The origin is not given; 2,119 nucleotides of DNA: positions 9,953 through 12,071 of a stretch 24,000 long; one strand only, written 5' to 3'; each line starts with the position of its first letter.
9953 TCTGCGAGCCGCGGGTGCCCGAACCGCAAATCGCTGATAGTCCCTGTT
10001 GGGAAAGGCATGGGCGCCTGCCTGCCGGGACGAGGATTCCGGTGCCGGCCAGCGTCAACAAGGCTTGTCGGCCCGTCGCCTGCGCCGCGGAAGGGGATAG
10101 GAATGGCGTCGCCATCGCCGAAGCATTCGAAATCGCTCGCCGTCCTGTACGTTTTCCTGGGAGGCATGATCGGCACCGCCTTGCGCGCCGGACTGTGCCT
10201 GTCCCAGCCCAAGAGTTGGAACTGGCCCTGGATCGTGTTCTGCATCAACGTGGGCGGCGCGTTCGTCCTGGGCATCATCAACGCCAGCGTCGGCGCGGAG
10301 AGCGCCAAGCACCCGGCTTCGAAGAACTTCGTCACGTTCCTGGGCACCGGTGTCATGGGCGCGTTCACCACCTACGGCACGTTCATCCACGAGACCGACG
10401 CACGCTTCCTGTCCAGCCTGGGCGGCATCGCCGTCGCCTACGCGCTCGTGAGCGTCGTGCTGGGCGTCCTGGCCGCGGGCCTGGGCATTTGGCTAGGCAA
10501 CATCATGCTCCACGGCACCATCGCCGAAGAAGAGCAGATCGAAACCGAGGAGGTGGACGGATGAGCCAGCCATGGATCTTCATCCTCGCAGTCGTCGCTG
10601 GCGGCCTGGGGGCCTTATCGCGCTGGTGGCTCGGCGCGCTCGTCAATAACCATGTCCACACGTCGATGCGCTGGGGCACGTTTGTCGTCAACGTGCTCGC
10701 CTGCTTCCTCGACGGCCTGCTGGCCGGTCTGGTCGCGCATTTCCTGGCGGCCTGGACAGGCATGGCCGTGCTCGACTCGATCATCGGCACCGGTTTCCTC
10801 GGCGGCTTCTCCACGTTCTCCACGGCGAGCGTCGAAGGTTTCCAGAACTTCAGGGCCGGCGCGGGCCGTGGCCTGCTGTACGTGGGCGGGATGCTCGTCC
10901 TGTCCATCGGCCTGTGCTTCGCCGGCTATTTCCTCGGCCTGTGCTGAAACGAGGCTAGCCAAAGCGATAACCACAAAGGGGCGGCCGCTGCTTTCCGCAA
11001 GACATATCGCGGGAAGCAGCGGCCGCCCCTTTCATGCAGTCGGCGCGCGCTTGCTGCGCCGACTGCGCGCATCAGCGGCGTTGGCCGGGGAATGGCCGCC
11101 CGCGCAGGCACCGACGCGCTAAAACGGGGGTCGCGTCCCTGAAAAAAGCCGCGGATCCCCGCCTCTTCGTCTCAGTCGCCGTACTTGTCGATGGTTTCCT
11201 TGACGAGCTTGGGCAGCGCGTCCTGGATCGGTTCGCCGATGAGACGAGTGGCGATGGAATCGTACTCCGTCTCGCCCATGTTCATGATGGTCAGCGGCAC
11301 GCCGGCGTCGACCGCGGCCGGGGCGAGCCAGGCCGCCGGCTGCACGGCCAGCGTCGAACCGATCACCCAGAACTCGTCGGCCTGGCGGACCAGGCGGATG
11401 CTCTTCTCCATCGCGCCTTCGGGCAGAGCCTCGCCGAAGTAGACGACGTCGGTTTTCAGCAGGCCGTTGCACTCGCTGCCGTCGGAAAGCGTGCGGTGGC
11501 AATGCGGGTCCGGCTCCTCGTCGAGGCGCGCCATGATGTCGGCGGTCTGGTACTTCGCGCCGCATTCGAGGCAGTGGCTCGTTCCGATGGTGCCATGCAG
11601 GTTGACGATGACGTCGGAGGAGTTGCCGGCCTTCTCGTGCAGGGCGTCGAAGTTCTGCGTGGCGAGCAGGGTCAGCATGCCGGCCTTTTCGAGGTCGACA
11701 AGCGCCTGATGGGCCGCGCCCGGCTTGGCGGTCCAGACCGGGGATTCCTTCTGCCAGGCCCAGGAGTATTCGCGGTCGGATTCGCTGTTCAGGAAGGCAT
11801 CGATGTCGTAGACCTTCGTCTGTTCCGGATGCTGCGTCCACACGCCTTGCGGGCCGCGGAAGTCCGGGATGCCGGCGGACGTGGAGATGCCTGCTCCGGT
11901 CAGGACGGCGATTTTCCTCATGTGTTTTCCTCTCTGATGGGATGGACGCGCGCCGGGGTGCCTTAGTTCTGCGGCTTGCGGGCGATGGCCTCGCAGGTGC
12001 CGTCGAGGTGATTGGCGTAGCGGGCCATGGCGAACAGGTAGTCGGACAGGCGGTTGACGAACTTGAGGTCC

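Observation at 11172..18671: Co-directional nrdJ-ECF transporter-PduO adenosyltransferase-sirtuin cluster: a candidate self-contained corrinoid import, activation and use module under NrdR control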

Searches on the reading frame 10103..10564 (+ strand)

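Call 65: search_protein_families(library=ncbifam, proteins=[window:10103-10564:+], max_evalue=0.00001)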
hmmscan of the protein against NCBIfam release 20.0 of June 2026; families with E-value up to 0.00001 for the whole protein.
window:10103-10564:+ (153 aa): 23 families
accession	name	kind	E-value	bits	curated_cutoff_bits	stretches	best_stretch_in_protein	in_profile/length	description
NF010812.0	PRK14216.1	equivalog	5.4e-18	65.3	128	1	14-128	9-121/132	fluoride efflux transporter CrcB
NF010828.0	PRK14232.1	equivalog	1.6e-15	57.2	118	1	15-134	4-117/120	fluoride efflux transporter CrcB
NF010797.0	PRK14201.1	equivalog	1.3e-14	54.8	119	1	14-133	3-118/121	fluoride efflux transporter CrcB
TIGR00494.1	crcB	equivalog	1.3e-14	54.6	80.45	1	15-131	1-116/117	fluoride efflux transporter CrcB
NF010794.0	PRK14198.1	equivalog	1.6e-13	51.2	125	1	12-126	2-115/125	fluoride efflux transporter CrcB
NF010791.0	PRK14195.1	equivalog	1.8e-13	50.9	129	1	14-129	4-118/125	fluoride efflux transporter CrcB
NF010801.0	PRK14205.1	equivalog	3.1e-10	40.7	119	1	15-134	5-118/118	fluoride efflux transporter CrcB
NF010802.0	PRK14206.1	equivalog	3.9e-10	39.8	140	1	14-135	3-121/131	fluoride efflux transporter CrcB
NF010824.0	PRK14228.1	equivalog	4.6e-10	39.7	99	1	17-134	10-121/122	fluoride efflux transporter CrcB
NF010807.0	PRK14211.1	equivalog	7e-10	39.1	126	1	13-132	2-113/114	fluoride efflux transporter CrcB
NF010810.0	PRK14214.1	equivalog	1.3e-09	38.8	132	1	14-132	5-117/118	fluoride efflux transporter CrcB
NF010829.0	PRK14233.1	equivalog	1.6e-09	38.1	128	1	13-129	5-122/133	fluoride efflux transporter CrcB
NF010816.0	PRK14220.1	equivalog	4.5e-09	36.6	108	1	14-135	3-120/120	fluoride efflux transporter CrcB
NF010792.0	PRK14196.1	equivalog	1e-08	35.3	125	1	13-135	4-124/127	fluoride efflux transporter CrcB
NF010805.0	PRK14209.1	equivalog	1.6e-08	34.9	125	1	13-126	4-115/124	fluoride efflux transporter CrcB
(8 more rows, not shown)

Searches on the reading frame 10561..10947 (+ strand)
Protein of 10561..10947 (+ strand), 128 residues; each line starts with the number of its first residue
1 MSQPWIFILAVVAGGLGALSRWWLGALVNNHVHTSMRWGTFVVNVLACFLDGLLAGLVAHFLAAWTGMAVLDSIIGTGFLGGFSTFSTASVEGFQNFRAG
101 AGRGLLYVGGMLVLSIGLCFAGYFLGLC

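Call 65: search_protein_families(library=ncbifam, proteins=[window:10561-10947:+], max_evalue=0.00001)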
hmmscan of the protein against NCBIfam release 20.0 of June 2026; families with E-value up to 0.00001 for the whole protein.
window:10561-10947:+ (128 aa): 26 families (the best 25 are shown)
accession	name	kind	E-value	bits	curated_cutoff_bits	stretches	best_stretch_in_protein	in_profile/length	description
NF010791.0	PRK14195.1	equivalog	2.6e-17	63.4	129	1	6-123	2-118/125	fluoride efflux transporter CrcB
TIGR00494.1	crcB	equivalog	1.1e-14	54.8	80.45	1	10-125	3-116/117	fluoride efflux transporter CrcB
NF010792.0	PRK14196.1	equivalog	2.7e-13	50.2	125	1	8-118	5-113/127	fluoride efflux transporter CrcB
NF010828.0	PRK14232.1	equivalog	7.9e-13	48.5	118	1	7-125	3-114/120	fluoride efflux transporter CrcB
NF010809.0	PRK14213.1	equivalog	8.4e-12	45.5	126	1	9-124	5-115/118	camphor resistance protein CrcB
NF010802.0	PRK14206.1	equivalog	3.5e-11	43.3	140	1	8-126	4-118/131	fluoride efflux transporter CrcB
NF010797.0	PRK14201.1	equivalog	2.3e-10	41.1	119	1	8-126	4-117/121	fluoride efflux transporter CrcB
NF010829.0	PRK14233.1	equivalog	2.3e-10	40.8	128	1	8-96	7-94/133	fluoride efflux transporter CrcB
NF010824.0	PRK14228.1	equivalog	1.2e-09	38.4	99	1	6-126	6-115/122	fluoride efflux transporter CrcB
NF010812.0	PRK14216.1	equivalog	1.2e-09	38.3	128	1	9-99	10-97/132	fluoride efflux transporter CrcB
NF010794.0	PRK14198.1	equivalog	2.4e-09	37.7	125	1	8-122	5-117/125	fluoride efflux transporter CrcB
NF010807.0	PRK14211.1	equivalog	3.7e-09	36.7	126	1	8-118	4-105/114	fluoride efflux transporter CrcB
NF010801.0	PRK14205.1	equivalog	7.5e-09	36.2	119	1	9-124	6-114/118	fluoride efflux transporter CrcB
NF010820.0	PRK14224.1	equivalog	8.9e-09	35.3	105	1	9-95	12-90/126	fluoride efflux transporter CrcB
NF010796.0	PRK14200.1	equivalog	1.4e-08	35.2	144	1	7-124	7-122/127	fluoride efflux transporter CrcB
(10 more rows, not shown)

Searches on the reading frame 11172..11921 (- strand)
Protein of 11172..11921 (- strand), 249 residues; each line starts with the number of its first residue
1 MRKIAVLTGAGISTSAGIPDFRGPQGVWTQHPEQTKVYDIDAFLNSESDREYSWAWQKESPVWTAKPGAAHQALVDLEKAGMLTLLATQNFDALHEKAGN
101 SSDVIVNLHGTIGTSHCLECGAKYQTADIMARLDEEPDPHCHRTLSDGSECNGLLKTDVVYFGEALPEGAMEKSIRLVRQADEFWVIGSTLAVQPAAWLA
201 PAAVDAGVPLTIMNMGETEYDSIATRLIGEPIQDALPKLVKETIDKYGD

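Call 4: search_protein_families(library=pfam, proteins=[window:11172-11921:-], max_evalue=0.01)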
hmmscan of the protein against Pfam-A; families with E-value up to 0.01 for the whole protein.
window:11172-11921:- (249 aa): 1 family
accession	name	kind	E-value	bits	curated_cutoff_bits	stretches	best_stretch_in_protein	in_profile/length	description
PF02146.23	SIR2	-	8.9e-43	146.8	24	1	9-195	1-180/180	Sir2 family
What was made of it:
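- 11172..11921 (-): Sir2/CobB-family NAD-dependent deacylase, 249 aa; lineage-specific neighbour, probably co-transcribed with pduO. PF02146 (call 4).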

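Call 5: search_protein_families(library=ncbifam, proteins=[window:11172-11921:-], max_evalue=0.01)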
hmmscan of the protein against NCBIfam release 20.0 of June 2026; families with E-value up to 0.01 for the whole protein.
window:11172-11921:- (249 aa): 7 families
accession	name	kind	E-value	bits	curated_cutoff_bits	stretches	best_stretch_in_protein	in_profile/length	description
NF040867.1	prot_deacyl_CobB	equivalog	9.6e-62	208.4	320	1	4-242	13-241/242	NAD-dependent protein deacetylase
NF001753.0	PRK00481.1-3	subfamily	1.1e-59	201.5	243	1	2-243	14-247/252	NAD-dependent protein deacylase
NF010736.0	PRK14138.1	equivalog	1e-58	198.5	395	1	2-229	12-227/244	NAD-dependent deacetylase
NF003738.0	PRK05333.1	equivalog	5.3e-48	163.4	305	2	3-136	28-157/295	NAD-dependent protein deacetylase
NF001752.0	PRK00481.1-1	equivalog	6.9e-42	143.6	221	1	3-240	16-240/242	NAD-dependent protein deacylase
NF001754.0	PRK00481.1-4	equivalog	3.7e-39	134.3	252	1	2-239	16-240/244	NAD-dependent protein deacylase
NF001755.0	PRK00481.1-5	equivalog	4.6e-21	75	318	1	3-220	42-246/278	Sir2 family NAD+-dependent deacetylase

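Call 53: find_homologous_proteins(query=window:11172-11921:-, max_evalue=1e-20)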
Query window:11172-11921:- (249 aa): 1684 proteins with E <= 1e-20 among 3132 candidates; the best 120 are listed.
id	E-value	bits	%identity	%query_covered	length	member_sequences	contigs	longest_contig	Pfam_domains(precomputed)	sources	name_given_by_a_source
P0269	6.6e-165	565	99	100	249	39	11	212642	PF02146.24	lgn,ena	-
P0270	2.0e-148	511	87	100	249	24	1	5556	PF02146.24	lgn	-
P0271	2.5e-138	478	83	99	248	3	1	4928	PF02146.24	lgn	-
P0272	6.1e-128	444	80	98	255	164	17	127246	PF02146.24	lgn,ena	-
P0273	4.2e-127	441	80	98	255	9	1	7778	PF02146.24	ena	-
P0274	1.1e-126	440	80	98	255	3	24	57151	PF02146.24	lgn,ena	-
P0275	3.1e-125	435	77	98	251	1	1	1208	PF02146.24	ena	-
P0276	4.4e-125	434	79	98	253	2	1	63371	PF02146.24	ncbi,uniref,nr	ncbi:SIR2 family NAD-dependent protein deacylase [Bifidobacterium simiarum]|uniref:SIR2 family NAD-d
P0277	4.5e-125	434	77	98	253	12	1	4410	PF02146.24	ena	-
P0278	7.9e-125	433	77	98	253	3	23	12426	PF02146.24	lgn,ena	-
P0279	9.8e-125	433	79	98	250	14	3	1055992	PF02146.24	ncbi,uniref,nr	ncbi:NAD-dependent deacetylase [Bifidobacterium primatium]|uniref:protein acetyllysine N-acetyltrans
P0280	1.9e-124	432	77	98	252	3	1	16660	PF02146.24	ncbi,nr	ncbi:MAG: NAD-dependent deacetylase [Bifidobacteriaceae bacterium]|nr:NAD-dependent deacetylase [Bif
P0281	2.5e-124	432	78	98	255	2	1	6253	PF02146.24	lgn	-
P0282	6.6e-124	430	75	99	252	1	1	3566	PF02146.24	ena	-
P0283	1.8e-123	429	78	99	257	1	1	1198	PF02146.24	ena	-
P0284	3.0e-123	428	76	98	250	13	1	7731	PF02146.24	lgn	-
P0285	9.2e-123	427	77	97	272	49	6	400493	PF02146.24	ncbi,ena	-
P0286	9.3e-123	427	75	98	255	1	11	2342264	PF02146.24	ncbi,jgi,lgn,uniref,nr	ncbi:SIR2 family NAD-dependent protein deacylase [Bifidobacterium sp.]|jgi:NAD-dependent deacetylase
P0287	1.0e-122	427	77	98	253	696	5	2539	PF02146.24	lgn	-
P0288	3.4e-122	425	75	98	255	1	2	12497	PF02146.24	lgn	-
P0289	4.1e-122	425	78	98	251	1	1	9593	PF02146.24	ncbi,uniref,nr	ncbi:Sir2 family NAD-dependent protein deacetylase [uncultured Bifidobacterium sp.]|uniref:Sir2 fami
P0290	4.6e-122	424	76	98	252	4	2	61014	PF02146.24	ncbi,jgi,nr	ncbi:MAG: NAD-dependent deacetylase [Bifidobacteriaceae bacterium]|jgi:NAD-dependent deacetylase|nr:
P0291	5.5e-122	424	74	98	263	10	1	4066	PF02146.24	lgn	-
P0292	6.0e-122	424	78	98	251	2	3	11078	PF02146.24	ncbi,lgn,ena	-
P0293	1.4e-121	423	77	98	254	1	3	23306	PF02146.24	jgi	jgi:NAD-dependent deacetylase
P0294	2.2e-121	422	74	98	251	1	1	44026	PF02146.24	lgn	-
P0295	2.5e-121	422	76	98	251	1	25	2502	PF02146.24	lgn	-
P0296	2.6e-121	422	76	98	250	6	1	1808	PF02146.24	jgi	jgi:NAD-dependent deacetylase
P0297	2.8e-121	422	76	98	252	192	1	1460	PF02146.24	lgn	-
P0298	3.0e-121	422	76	98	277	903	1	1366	PF02146.24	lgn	-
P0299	3.0e-121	422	76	98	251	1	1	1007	PF02146.24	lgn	-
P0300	3.5e-121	422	76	98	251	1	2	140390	PF02146.24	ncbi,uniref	ncbi:Sir2 family NAD-dependent protein deacetylase [Bifidobacterium favimelis]|uniref:protein acetyl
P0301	3.7e-121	421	75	98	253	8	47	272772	PF02146.24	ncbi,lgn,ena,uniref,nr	ncbi:MAG: Sir2 family NAD-dependent protein deacetylase [Bifidobacterium aquikefiri]|uniref:protein 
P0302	4.8e-121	421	76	98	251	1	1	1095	PF02146.24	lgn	-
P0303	5.6e-121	421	73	98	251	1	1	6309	PF02146.24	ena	-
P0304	7.2e-121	421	77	96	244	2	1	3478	PF02146.24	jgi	jgi:NAD-dependent deacetylase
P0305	7.9e-121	420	73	98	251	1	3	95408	PF02146.24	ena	-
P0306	9.2e-121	420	75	98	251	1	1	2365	PF02146.24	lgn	-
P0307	1.2e-120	420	76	98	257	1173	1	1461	PF02146.24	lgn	-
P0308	1.4e-120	420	76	98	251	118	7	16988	PF02146.24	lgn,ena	-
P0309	1.5e-120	420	73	98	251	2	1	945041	PF02146.24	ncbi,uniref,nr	ncbi:NAD-dependent deacetylase [Bifidobacterium asteroides]|uniref:Sir2 family NAD-dependent protein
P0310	1.6e-120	419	76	98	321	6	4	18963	PF02146.24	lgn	-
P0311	2.1e-120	419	74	97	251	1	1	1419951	PF02146.24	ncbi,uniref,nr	ncbi:Sir2 family NAD-dependent protein deacetylase [Bifidobacterium asteroides]|uniref:Sir2 family N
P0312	2.2e-120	419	76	97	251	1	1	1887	PF02146.24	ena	-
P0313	2.4e-120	419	74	98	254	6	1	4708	PF02146.24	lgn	-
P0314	2.9e-120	419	74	97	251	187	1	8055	PF02146.24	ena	-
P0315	3.4e-120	418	74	98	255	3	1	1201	PF02146.24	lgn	-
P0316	4.0e-120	418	76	98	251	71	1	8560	PF02146.24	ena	-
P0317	4.6e-120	418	74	98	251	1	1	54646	PF02146.24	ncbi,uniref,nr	ncbi:Sir2 family NAD-dependent protein deacetylase [Bifidobacterium choloepi]|uniref:protein acetyll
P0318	1.2e-119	416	72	100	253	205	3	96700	PF02146.24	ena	-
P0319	1.3e-119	416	74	97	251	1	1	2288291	PF02146.24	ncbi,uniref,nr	ncbi:NAD-dependent deacetylase [Bombiscardovia nodaiensis]|uniref:protein acetyllysine N-acetyltrans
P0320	2.1e-119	416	75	98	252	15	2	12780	PF02146.24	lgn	-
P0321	3.0e-119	415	75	98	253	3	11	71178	PF02146.24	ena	-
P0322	3.1e-119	415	75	98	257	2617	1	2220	PF02146.24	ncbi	-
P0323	3.4e-119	415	74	100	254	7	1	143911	PF02146.24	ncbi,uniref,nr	ncbi:SIR2 family NAD-dependent protein deacylase [Bifidobacterium tsurumiense]|uniref:SIR2 family NA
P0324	3.6e-119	415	75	98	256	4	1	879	PF02146.24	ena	-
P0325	3.7e-119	415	76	98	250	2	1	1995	PF02146.24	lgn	-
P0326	4.2e-119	415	75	98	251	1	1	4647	PF02146.24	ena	-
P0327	5.8e-119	414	73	98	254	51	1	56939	PF02146.24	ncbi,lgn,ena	-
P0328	6.2e-119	414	75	99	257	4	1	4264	PF02146.24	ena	-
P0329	7.4e-119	414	75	98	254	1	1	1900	PF02146.24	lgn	-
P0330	8.8e-119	414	73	99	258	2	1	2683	PF02146.24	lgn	-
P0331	9.7e-119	414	74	98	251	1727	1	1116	PF02146.24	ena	-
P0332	1.2e-118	413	74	98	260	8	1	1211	PF02146.24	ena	-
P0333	1.3e-118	413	73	99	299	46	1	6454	PF02146.24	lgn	-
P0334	3.0e-118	412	76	98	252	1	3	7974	PF02146.24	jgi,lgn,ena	jgi:NAD-dependent deacetylase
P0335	3.5e-118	412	74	98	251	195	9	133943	PF02146.24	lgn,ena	-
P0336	5.5e-118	411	75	98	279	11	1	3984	PF02146.24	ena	-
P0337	6.0e-118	411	74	98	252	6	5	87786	PF02146.24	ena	-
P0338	6.5e-118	411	74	98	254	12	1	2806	PF02146.24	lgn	-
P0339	7.3e-118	411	74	98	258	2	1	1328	PF02146.24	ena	-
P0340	9.9e-118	410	74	98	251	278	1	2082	PF02146.24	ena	-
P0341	1.3e-117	410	74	98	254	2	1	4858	PF02146.24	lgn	-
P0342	1.4e-117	410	75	98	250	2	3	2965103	PF02146.24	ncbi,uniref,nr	ncbi:NAD-dependent deacetylase 2 [Bifidobacterium lemurum]|uniref:protein acetyllysine N-acetyltrans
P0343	1.6e-117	410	74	97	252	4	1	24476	PF02146.24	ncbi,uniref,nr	ncbi:Sir2 family NAD-dependent protein deacetylase [Bombiscardovia coagulans]|uniref:protein acetyll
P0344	3.1e-117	409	74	98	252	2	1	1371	PF02146.24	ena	-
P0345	3.7e-117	408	73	98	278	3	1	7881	PF02146.24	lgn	-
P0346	7.3e-117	407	73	98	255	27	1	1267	PF02146.24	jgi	jgi:NAD-dependent deacetylase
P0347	7.6e-117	407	72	98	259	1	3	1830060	PF02146.24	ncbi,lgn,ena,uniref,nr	ncbi:Sir2-type regulatory protein [Bifidobacterium actinocoloniiforme DSM 22766]|uniref:protein acet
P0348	8.7e-117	407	73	98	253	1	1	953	PF02146.24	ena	-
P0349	1.5e-116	406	73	98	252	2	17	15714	PF02146.24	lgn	-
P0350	9.4e-116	404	73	97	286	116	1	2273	PF02146.24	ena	-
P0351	1.5e-115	403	72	98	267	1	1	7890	PF02146.24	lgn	-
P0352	1.6e-115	403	73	97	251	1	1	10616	PF02146.24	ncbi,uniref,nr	ncbi:NAD-dependent deacetylase [Bifidobacterium aemilianum]|uniref:protein acetyllysine N-acetyltran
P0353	2.8e-115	402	73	98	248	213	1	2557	PF02146.24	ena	-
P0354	4.2e-115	402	73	98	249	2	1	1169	PF02146.24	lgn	-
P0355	4.9e-115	401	72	99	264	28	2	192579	PF02146.24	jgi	jgi:NAD-dependent deacetylase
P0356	2.7e-114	399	74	97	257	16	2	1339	PF02146.24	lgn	-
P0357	2.7e-114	399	72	98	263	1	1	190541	PF02146.24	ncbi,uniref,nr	ncbi:SIR2 family NAD-dependent protein deacylase [Bifidobacterium xylocopae]|uniref:protein acetylly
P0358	5.8e-114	398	72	98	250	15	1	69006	PF02146.24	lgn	-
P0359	1.0e-113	397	70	98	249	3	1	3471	PF02146.24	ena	-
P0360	1.1e-113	397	71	98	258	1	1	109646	PF02146.24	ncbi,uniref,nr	ncbi:NAD-dependent deacetylase [Bifidobacterium dolichotidis]|uniref:protein acetyllysine N-acetyltr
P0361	1.9e-113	396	80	87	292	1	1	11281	PF02146.24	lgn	-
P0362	2.0e-113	396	78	89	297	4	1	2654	PF02146.24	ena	-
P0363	2.4e-113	396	71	98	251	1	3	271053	PF02146.24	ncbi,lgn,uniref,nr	ncbi:SIR2 family NAD-dependent protein deacylase [Bifidobacterium gallicum]|uniref:protein acetyllys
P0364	7.4e-113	394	69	98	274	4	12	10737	PF02146.24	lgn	-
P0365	1.1e-112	394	71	99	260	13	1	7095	PF02146.24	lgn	-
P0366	1.7e-112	393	71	98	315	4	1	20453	PF02146.24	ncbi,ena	-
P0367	3.8e-112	392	71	100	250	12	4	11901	PF02146.24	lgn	-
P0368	5.0e-112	392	71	98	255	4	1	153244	PF02146.24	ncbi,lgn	-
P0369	5.7e-112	391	71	98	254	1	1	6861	PF02146.24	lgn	-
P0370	8.3e-112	391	79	86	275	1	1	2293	PF02146.24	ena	-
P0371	2.2e-111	389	70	97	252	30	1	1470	PF02146.24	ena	-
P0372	1.1e-110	387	69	97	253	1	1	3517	PF02146.24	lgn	-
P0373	1.6e-110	387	71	98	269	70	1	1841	PF02146.24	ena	-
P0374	3.0e-110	386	69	98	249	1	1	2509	PF02146.24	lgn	-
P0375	6.3e-110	385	70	97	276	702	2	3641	PF02146.24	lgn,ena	-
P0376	2.5e-109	383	70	98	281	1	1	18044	PF02146.24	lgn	-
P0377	5.2e-109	382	79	85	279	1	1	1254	PF02146.24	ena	-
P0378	5.8e-109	382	69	98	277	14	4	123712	PF02146.24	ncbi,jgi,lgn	jgi:NAD-dependent deacetylase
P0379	1.8e-108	380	68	99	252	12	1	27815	PF02146.24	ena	-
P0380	2.5e-108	379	68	98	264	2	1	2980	PF02146.24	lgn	-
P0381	3.5e-108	379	68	98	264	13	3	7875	PF02146.24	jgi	jgi:NAD-dependent deacetylase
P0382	2.3e-107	376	75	88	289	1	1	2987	PF02146.24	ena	-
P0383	2.5e-106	373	71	98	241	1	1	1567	PF02146.24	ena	-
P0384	4.6e-106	372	80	81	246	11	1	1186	PF02146.24,PF02283.23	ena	-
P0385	6.5e-106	372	69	98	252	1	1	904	PF02146.24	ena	-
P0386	2.3e-105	370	72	98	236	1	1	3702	PF02146.24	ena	-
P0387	6.0e-105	368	77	84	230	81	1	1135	PF02146.24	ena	-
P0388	2.0e-104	367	67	98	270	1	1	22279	PF02146.24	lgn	-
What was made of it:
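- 11172..11921 (-): 70-80% identical across Bifidobacteriaceae (call 53).
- Sir2 is 70-80% identical across Bifidobacteriaceae, most of which lack the cluster (call 53).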

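Call 54: find_encoding_contigs(protein=P0301, flank=6000, max_places=1)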
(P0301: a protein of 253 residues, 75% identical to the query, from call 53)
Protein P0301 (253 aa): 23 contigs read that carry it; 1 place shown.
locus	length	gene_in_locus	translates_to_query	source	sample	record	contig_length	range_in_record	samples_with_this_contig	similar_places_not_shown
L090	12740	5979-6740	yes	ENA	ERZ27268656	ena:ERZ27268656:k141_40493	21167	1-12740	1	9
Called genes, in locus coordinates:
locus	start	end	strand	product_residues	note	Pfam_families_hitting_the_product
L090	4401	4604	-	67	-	-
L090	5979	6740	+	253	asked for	PF02146:SIR2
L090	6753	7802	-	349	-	PF08021:FAD_binding_9, PF04954:SIP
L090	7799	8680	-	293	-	PF00005:ABC_tran, PF02463:SMC_N (faint), PF13304:AAA_21 (faint)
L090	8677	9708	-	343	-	PF01032:FecCD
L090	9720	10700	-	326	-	PF01032:FecCD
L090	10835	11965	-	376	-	PF01497:Peripla_BP_2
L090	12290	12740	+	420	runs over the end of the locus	PF00291:PALP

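Call 55: find_encoding_contigs(protein=P0279, flank=6000, max_places=1)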
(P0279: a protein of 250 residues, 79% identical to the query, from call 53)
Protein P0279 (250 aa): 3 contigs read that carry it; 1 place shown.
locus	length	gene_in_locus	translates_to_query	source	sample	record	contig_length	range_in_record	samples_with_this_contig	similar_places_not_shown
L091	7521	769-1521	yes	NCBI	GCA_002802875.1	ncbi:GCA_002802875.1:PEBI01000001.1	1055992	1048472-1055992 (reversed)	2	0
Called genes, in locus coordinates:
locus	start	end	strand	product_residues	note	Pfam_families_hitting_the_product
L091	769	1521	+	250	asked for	PF02146:SIR2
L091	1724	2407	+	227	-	PF00293:NUDIX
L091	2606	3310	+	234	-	PF12401:FhaA_N, PF16697:Yop-YscD_cpl, PF00498:FHA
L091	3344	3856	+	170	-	PF16697:Yop-YscD_cpl, PF00498:FHA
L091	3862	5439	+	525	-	PF00481:PP2C, PF13672:PP2C_2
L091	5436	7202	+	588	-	PF01098:FTSW_RODA_SPOVE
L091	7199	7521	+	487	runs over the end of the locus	PF21922:PBP_dimer_2, PF00905:Transpeptidase, PF13354:Beta-lactamase2 (faint)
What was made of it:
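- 11172..11921 (-): Located elsewhere in B. aquikefiri and B. primatium (calls 54, 55).
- B. aquikefiri keeps sir2 beside an iron ABC transporter, and B. primatium keeps it beside NUDIX/FHA genes (calls 54, 55).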
